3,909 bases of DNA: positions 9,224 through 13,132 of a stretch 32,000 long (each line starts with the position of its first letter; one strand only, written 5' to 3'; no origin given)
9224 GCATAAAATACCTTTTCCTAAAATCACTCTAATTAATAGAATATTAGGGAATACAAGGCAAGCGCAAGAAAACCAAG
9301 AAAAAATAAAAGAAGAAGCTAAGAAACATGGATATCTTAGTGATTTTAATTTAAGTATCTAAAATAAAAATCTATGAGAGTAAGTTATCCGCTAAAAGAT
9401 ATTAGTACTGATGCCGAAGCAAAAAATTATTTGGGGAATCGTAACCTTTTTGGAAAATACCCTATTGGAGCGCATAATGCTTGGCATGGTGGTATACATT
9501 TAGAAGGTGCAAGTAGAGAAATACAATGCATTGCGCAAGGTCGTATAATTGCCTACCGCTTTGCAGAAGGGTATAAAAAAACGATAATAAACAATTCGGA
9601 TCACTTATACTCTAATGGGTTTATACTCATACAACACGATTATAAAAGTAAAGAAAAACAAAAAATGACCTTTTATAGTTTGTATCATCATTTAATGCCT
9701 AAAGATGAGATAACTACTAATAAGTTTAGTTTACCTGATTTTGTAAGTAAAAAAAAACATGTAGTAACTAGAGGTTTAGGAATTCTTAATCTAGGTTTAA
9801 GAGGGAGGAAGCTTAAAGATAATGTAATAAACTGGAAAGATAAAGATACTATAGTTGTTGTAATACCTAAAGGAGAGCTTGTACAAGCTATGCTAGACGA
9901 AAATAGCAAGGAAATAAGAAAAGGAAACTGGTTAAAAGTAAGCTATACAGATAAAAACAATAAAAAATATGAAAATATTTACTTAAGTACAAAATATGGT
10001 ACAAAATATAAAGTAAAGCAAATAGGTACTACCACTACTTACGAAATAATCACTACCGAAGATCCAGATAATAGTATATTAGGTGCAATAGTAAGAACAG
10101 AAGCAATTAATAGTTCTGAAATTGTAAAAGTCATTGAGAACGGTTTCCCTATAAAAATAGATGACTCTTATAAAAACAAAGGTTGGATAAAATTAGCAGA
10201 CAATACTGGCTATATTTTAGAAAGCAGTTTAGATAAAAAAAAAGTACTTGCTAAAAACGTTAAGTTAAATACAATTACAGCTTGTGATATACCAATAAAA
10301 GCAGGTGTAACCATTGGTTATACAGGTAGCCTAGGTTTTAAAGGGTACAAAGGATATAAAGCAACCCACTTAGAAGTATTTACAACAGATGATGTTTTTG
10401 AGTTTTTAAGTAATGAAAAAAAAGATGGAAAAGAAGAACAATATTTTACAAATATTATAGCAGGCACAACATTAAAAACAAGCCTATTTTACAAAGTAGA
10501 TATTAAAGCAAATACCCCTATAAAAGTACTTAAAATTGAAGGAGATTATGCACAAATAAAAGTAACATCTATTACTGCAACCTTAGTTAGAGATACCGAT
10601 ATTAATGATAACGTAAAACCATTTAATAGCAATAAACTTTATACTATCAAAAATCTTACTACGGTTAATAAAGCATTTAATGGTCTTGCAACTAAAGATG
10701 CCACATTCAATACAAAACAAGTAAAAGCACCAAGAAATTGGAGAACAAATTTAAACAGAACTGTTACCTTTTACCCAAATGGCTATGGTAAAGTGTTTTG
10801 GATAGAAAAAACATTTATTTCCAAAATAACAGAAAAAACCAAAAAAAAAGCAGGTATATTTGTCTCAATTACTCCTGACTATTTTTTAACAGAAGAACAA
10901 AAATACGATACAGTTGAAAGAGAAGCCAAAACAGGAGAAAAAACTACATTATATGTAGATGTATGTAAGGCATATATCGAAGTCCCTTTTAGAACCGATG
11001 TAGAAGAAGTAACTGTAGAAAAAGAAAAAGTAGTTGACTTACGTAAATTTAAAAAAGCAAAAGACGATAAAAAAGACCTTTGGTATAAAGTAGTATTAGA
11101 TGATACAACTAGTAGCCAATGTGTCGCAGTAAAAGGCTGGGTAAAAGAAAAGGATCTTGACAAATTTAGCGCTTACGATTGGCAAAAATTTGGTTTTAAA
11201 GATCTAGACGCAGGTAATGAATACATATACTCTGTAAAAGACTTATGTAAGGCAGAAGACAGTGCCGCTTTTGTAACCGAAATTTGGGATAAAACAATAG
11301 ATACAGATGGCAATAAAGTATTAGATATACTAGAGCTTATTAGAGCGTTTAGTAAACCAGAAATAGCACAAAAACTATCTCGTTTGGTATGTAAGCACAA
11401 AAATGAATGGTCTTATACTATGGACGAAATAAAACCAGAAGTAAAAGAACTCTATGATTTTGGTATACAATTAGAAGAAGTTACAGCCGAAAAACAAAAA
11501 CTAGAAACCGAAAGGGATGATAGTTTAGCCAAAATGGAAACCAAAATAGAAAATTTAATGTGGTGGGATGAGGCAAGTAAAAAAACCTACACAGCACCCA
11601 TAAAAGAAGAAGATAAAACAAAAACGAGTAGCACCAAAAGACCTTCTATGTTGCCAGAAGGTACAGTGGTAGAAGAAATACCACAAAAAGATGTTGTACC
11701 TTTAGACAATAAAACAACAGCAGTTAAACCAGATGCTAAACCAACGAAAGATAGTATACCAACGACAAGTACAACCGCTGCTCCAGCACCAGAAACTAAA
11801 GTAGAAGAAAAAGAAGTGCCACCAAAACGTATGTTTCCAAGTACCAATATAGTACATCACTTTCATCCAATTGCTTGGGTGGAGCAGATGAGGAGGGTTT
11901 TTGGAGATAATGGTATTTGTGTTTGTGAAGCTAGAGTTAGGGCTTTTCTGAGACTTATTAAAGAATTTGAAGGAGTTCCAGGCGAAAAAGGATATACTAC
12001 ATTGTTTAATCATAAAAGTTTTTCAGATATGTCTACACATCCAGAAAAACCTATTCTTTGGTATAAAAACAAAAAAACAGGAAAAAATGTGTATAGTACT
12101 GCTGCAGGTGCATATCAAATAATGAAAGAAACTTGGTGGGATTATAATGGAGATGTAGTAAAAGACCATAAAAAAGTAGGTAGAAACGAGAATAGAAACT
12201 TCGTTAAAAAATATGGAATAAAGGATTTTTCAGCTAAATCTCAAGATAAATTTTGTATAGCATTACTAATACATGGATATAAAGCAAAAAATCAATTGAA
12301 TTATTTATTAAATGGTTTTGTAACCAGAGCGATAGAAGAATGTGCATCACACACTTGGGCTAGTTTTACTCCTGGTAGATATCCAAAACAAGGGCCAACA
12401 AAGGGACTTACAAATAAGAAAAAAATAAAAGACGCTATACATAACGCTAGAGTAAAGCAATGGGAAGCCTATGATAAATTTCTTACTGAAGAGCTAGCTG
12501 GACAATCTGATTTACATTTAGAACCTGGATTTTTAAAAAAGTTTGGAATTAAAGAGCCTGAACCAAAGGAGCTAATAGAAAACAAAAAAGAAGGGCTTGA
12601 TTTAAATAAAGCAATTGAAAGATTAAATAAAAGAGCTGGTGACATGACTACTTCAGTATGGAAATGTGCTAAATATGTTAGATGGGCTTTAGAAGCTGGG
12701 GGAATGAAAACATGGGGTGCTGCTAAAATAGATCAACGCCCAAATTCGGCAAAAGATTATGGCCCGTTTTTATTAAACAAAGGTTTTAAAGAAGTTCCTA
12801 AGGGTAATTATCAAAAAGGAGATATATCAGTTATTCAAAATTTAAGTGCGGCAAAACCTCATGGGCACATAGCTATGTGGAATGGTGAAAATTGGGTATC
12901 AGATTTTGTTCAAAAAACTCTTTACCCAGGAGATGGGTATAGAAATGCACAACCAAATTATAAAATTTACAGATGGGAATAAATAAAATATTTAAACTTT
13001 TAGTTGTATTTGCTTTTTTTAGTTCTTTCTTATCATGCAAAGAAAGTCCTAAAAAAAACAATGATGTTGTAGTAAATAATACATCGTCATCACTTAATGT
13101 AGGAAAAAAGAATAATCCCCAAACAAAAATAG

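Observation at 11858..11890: Conserved HFHPIA[FW]VEQM motif marks the constant/variable boundary in four proteins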

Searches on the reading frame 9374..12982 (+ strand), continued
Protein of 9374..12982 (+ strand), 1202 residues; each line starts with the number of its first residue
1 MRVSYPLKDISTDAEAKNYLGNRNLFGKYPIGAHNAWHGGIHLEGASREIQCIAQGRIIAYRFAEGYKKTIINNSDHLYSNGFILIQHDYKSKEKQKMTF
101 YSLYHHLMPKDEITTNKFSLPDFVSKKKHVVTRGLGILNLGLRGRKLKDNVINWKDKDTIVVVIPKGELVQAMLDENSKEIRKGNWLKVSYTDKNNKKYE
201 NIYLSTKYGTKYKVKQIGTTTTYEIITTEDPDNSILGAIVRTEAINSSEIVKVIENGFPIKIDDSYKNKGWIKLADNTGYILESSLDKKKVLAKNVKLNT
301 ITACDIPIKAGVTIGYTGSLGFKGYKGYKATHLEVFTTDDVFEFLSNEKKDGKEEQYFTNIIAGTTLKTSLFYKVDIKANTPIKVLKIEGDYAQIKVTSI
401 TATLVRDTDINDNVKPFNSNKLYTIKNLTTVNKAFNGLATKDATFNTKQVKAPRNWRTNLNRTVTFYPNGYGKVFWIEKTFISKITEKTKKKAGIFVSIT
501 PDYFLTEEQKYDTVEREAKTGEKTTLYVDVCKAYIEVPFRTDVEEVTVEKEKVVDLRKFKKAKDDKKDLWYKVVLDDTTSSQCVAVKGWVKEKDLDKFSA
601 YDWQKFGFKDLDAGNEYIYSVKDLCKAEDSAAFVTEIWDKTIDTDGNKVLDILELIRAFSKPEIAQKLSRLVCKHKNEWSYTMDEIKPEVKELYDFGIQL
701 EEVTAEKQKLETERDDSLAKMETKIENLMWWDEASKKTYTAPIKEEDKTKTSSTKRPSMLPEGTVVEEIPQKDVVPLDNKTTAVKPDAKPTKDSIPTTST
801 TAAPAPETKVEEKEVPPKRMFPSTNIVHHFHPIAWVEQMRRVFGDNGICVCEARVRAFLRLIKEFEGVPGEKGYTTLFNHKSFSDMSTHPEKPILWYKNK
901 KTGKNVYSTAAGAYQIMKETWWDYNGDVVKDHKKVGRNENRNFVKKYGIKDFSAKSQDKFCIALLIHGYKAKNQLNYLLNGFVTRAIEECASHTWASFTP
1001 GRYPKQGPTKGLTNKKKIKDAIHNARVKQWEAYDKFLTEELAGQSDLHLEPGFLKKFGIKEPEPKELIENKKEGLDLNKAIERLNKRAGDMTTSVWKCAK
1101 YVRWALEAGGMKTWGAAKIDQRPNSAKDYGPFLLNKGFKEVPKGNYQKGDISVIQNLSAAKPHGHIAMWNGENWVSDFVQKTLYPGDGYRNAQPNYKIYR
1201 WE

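Call 75: find_encoding_contigs(protein=P0012, flank=6000, max_places=1)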
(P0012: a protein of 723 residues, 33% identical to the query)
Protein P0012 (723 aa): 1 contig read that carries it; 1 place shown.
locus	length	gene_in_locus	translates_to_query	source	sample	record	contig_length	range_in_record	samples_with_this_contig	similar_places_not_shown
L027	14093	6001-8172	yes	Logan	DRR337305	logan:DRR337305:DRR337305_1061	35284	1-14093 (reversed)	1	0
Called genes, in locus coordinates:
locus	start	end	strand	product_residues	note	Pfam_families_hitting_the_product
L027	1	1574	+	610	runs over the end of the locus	PF00034:Cytochrom_C (faint), PF03150:CCP_MauG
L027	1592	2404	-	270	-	PF13460:NAD_binding_10 (weak)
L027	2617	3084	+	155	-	PF00571:CBS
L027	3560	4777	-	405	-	PF01773:Nucleos_tra2_N, PF07670:Gate, PF07662:Nucleos_tra2_C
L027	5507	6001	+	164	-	PF05488:PAAR_motif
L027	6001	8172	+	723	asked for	-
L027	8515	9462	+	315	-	PF13793:Pribosyltran_N, PF00156:Pribosyltran, PF14572:Pribosyl_synth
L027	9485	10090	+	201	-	PF01386:Ribosomal_L25p, PF14693:Ribosomal_TL5_C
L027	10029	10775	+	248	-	PF01195:Pept_tRNA_hydro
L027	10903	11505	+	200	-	PF04525:LOR (faint)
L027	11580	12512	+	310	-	PF06574:FAD_syn, PF01467:CTP_transf_like (faint), PF01687:Flavokinase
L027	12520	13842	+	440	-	PF05090:HTTM, PF22777:VKGC_lumenal_dom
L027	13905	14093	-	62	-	?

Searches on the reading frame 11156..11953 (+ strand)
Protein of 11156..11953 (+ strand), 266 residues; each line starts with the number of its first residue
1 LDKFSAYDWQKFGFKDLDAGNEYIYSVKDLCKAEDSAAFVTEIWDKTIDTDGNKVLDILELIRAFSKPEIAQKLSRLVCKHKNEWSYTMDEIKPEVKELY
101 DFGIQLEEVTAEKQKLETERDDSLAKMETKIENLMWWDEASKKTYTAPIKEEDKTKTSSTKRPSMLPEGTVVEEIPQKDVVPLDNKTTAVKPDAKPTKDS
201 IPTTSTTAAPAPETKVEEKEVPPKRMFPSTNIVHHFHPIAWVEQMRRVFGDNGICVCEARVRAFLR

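Call 57: predict_structure(alignment_id=A4)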
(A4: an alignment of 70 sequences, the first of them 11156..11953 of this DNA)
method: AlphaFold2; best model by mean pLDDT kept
length: 266 residues; sequences in the alignment: 70
mean_pLDDT: 76.9   pTM: 0.61
mean pLDDT of the five models: 76.9, 76.5, 75.4, 75.3, 74.9
residues with pLDDT >= 90: 100; 70-90: 74; 50-70: 61; < 50: 31
segments of 3 or more residues with pLDDT < 50: 182-190, 202-205, 264-266
pLDDT, mean of each block of 10 residues (from residue 1): 81 93 75 76 88 83 92 94 93 92 94 97 94 90 85 61 56 51 44 50 52 69 88 91 79 52 46
secondary structure, 60 per line:
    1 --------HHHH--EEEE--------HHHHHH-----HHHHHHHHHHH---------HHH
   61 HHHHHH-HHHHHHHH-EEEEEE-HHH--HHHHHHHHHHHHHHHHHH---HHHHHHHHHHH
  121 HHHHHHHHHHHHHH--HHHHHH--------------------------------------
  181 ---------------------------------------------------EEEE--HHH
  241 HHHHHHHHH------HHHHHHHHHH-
elements in order: H9-12 E15-18 H27-32 H38-48 H58-66 H68-75 E77-82 H89-106 H110-134 H137-142 E232-235 H238-249 H256-265
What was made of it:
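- The only other strands in that construct are 609-612 and 671-676 (call 57).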

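Call 60: fold_search(model_id=the predicted structure, library=pdb)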
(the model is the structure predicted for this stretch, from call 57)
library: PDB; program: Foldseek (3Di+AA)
matches with E <= 10: 37; with E <= 0.001: 0
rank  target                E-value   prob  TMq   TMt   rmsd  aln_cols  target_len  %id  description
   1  4wyv_C                1.3e+00  0.07  0.15  0.18  12.7       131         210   18  Crystal Structure of Human Translin in Open Conformation (released 2014-11-26)
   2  3dfy_L                2.4e+00  0.04  0.11  0.09  12.0        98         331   16  Crystal structure of apo dipeptide epimerase from Thermotoga maritima (released 2008-11-25)
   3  1key_C                2.7e+00  0.05  0.16  0.18  12.5       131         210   17  Crystal Structure of Mouse Testis/Brain RNA-binding Protein (TB-RBP) (released 2002-07-03)
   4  4dzj_A                3.1e+00  0.03  0.12  0.19  13.0       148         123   16  Crystal structure of the terminase small subunit gp1 with K59E mutation of the bacterial virus sf6 (released 2012-10-17)
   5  2cpt_MODEL_1_A        3.5e+00  0.08  0.14  0.26  13.1        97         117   11  Solution structure of MIT domain from human SKD1 (released 2005-11-19)
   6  5jhg_A                3.5e+00  0.08  0.13  0.10  10.5        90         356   11  Crystal structure of the complex between the human RhoA and the DH/PH domain of human ARHGEF11 (released 2017-04-26)
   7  3k6c_A                3.7e+00  0.16  0.15  0.37  11.3        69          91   17  Crystal structure of protein ne0167 from nitrosomonas europaea (released 2009-10-27)
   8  3dfy_A                3.7e+00  0.05  0.08  0.06  11.7        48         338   23  Crystal structure of apo dipeptide epimerase from Thermotoga maritima (released 2008-11-25)
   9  4zey                  4.0e+00  0.20  0.16  0.40   3.7        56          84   18  Crystal structure of a nuclear receptor binding factor 2 MIT domain (NRBF2) from Homo sapiens at 1.50 A resolution (released 2015-05-06)
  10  8g1q_H                4.0e+00  0.08  0.17  0.35  14.2       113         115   12  Co-crystal structure of Compound 1 in complex with the bromodomain of human SMARCA4 and pVHL:ElonginC:ElonginB (released 2023-07-26)
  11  3dfy_F                4.0e+00  0.03  0.11  0.09  12.0        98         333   16  Crystal structure of apo dipeptide epimerase from Thermotoga maritima (released 2008-11-25)
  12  3qb5_A                4.2e+00  0.03  0.11  0.12  11.5        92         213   20  Human C3PO complex in the presence of MnSO4 (released 2011-05-11)
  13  1mtl_A                4.5e+00  0.04  0.13  0.21  12.4        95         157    7  Non-productive MUG-DNA complex (released 2002-09-27)
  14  3deq_A                4.5e+00  0.02  0.10  0.09  12.7        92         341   18  Crystal structure of dipeptide epimerase from Thermotoga maritima complexed with L-Ala-L-Leu dipeptide (released 2008-11-25)
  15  3dfy_E                4.8e+00  0.02  0.10  0.09  12.1        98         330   16  Crystal structure of apo dipeptide epimerase from Thermotoga maritima (released 2008-11-25)
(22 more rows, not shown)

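Call 81: fold_search(model_id=the predicted structure, library=viral)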
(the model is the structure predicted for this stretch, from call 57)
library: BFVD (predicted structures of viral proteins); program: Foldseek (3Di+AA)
matches with E <= 10: 23; with E <= 0.001: 0
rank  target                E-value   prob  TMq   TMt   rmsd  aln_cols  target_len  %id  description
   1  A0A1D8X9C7            1.1e+00  0.08  0.13  0.09  25.9       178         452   10  Nudix hydrolase domain-containing protein [Sclerotium rolfsii mycovirus dsRNA 1]
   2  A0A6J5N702            1.5e+00  0.04  0.10  0.12  21.4       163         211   10  Uncharacterized protein [uncultured Caudovirales phage]
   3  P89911                1.5e+00  0.03  0.11  0.09  40.3       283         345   14  Orf 1035 protein [Spodoptera littoralis nuclear polyhedrosis virus]
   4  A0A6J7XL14            2.3e+00  0.15  0.16  0.06  11.6       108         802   14  Uncharacterized protein [uncultured Caudovirales phage]
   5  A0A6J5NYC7            2.6e+00  0.05  0.14  0.16  31.6       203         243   13  Uncharacterized protein [uncultured Caudovirales phage]
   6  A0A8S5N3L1            3.3e+00  0.08  0.15  0.11  28.6       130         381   10  Uncharacterized protein [Siphoviridae sp. ct5Px37]
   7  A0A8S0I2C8            3.7e+00  0.23  0.19  0.47  16.9        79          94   14  (no name in the UniProt tables at hand)
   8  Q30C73                4.2e+00  0.09  0.15  0.09  21.4       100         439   15  Uncharacterized protein [Operophtera brumata cypovirus 18]
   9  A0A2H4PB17            4.5e+00  0.05  0.13  0.18  11.4        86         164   17  (no name in the UniProt tables at hand)
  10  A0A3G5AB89            5.1e+00  0.09  0.19  0.18  11.4       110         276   16  Uncharacterized protein [Hyperionvirus sp.]
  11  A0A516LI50            5.4e+00  0.09  0.15  0.30   7.6        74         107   11  (no name in the UniProt tables at hand)
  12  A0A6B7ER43            5.4e+00  0.04  0.13  0.14  19.4       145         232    7  (no name in the UniProt tables at hand)
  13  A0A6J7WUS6            5.8e+00  0.44  0.16  0.24   1.7        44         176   11  Uncharacterized protein [uncultured Caudovirales phage]
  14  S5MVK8                6.1e+00  0.02  0.10  0.11  38.4       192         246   14  Uncharacterized protein [Sinorhizobium phage phiM12]
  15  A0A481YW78            6.5e+00  0.03  0.10  0.14  30.4       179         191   18  Uncharacterized protein [Marseillevirus LCMAC103]
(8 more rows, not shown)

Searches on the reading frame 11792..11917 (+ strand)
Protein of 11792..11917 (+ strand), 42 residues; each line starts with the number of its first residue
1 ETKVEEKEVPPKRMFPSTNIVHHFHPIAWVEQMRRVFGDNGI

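Call 21: find_homologous_proteins(query=A2, max_evalue=10)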
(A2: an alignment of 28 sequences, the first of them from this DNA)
Query A2 (28 sequences) (42 aa, profile of the alignment): 1 proteins with E <= 10 among 58 candidates.
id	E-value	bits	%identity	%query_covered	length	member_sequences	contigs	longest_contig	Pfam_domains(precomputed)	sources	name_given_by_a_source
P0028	1.8e-9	55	44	71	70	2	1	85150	-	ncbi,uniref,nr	ncbi:hypothetical protein [Olleya sp. ITB9]|uniref:hypothetical protein n=1 Tax=Olleya sp. ITB9 TaxI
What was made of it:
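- Tried and rejected: Word-indexed search with the 42-aa motif profile (call 21).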

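Call 31: search_protein_representatives(alignment_id=A2)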
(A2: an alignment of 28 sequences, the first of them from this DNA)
Query: 28 sequences, 42 profile positions. Proteins with E-value up to 0.001 (for the whole library): 168; up to 1e-10: 57; up to 1e-30: 0. The best 150 are listed.
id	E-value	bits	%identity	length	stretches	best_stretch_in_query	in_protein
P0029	3.9e-18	80.8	-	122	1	2-41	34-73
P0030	6.6e-18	80.1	-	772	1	1-41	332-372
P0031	2.0e-17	78.6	-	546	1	1-41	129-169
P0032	7.5e-16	73.5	-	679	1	2-41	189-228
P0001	8.2e-16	73.4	-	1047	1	1-41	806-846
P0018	2.2e-15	72.0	-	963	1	2-42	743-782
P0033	2.3e-15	72.0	-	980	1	3-41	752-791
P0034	4.1e-15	71.1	-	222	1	5-42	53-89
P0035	5.7e-15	70.7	-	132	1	3-40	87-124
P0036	6.7e-15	70.5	-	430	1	6-41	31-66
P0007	7.9e-15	70.2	-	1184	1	2-42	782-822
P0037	8.8e-15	70.1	-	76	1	2-42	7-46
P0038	1.0e-14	69.9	-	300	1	5-42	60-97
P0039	2.4e-14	68.7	-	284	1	3-39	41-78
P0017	3.0e-14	68.4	-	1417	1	2-42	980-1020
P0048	1.3e-13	66.3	-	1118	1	5-38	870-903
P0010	3.1e-13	65.1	-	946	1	4-42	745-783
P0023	9.2e-13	63.6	-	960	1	3-41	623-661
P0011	3.3e-11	58.6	-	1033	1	3-42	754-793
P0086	5.3e-10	54.8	-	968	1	1-39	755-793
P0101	8.7e-08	47.7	-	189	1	15-39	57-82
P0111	1.3e-06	43.9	-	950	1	3-38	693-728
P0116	1.8e-06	43.5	-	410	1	15-38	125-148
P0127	3.4e-06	42.6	-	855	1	12-38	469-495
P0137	8.8e-06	41.3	-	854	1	15-38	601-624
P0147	2.4e-05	39.9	-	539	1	4-39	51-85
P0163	1.3e-04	37.6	-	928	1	15-38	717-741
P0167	2.0e-04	37.0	-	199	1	16-39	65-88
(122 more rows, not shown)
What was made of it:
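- Tried and rejected: It was replaced by the exhaustive representative search (call 31).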

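Call 36: search_protein_families(library=pfam, proteins=[P0086, P0163, P0111, P0167, P0101, P0116, P0127, P0147], max_evalue=0.01)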
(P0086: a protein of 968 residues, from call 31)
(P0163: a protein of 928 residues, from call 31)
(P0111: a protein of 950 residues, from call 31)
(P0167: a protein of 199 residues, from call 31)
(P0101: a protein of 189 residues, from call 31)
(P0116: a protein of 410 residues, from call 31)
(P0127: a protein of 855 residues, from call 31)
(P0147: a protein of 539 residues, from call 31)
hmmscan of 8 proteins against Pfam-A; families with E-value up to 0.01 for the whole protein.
P0086 (968 aa): 4 families
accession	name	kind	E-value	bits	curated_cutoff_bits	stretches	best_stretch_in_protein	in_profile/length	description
PF13405.12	EF-hand_6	-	3.1e-05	23.7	25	1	621-648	2-29/30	EF-hand domain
PF08239.17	SH3_3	-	7e-05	23.4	27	0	226-263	9-44/54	Bacterial SH3 domain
PF00036.39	EF-hand_1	-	7e-05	22.5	25.4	1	621-647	2-28/29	EF hand domain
PF13499.12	EF-hand_7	-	0.00017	22.3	30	1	621-656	4-39/67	EF-hand domain pair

P0163 (928 aa): 3 families
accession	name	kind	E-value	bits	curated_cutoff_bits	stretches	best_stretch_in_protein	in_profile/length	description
PF05838.17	Glyco_hydro_108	-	3.5e-19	69.6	21.2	1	758-847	4-85/85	Glycosyl hydrolase 108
PF09374.15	PG_binding_3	-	3.2e-06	27.7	24.6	1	849-920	1-75/76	Predicted Peptidoglycan domain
PF08239.17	SH3_3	-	0.00078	20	27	1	150-198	5-49/54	Bacterial SH3 domain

P0111 (950 aa): 2 families
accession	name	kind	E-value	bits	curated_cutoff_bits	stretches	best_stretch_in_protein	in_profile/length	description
PF16754.10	Pesticin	-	2e-27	96.5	25.8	1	787-911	28-151/156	Bacterial toxin homologue of phage lysozyme, C-term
PF01551.29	Peptidase_M23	-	0.003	18.1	28.7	0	34-82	3-42/96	Peptidase family M23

P0167 (199 aa): 1 family
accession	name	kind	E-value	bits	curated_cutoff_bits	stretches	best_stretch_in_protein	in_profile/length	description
PF00959.24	Phage_lysozyme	-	1.3e-26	93.8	22.3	1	104-195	2-85/125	Phage lysozyme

P0101 (189 aa): 1 family
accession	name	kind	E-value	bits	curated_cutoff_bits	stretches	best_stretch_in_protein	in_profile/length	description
PF13475.11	DUF4116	-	0.00052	20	24.9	1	95-121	14-38/49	Domain of unknown function (DUF4116)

P0116 (410 aa): 0 families

P0127 (855 aa): 2 families
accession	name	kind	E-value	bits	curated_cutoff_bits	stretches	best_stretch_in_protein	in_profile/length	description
PF14521.12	Aspzincin_M35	-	0.00025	21.9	30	1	716-840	34-141/142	Lysine-specific metallo-endopeptidase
PF11839.13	Alanine_zipper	-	0.0017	19.1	23.1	0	561-593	9-41/69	Alanine-zipper, major outer membrane lipoprotein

P0147 (539 aa): 0 families

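Call 38: search_protein_families(library=pfam, proteins=[P0048, P0033], max_evalue=0.01)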
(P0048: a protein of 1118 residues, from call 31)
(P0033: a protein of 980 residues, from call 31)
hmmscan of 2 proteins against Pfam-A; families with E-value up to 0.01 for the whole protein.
P0048 (1118 aa): 2 families
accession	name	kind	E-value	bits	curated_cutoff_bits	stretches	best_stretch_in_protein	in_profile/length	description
PF05257.22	CHAP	-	2.6e-05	25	26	1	957-1041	5-81/81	CHAP domain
PF01551.29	Peptidase_M23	-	0.0055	17.3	28.7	0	45-70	3-29/96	Peptidase family M23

P0033 (980 aa): 1 family
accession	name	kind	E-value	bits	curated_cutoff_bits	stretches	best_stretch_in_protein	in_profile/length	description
PF00036.39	EF-hand_1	-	0.0054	16.6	25.4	0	615-640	2-27/29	EF hand domain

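Call 79: search_solved_structures(query=A2, max_evalue=10)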
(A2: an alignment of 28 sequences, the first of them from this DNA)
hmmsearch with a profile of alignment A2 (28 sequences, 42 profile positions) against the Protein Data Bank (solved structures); distinct sequences matched with E-value up to 10: 1.
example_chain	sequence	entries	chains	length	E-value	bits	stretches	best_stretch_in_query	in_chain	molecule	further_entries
2m9i_A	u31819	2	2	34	0.13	15.1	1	11-27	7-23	Peptidyl-prolyl cis-trans isomerase NIMA-interacting 1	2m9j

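Call 92: search_solved_structures(query=P0137, max_evalue=0.01, show_alignments=1)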
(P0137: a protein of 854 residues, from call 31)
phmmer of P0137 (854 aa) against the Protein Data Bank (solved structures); distinct sequences matched with E-value up to 0.01: 0.
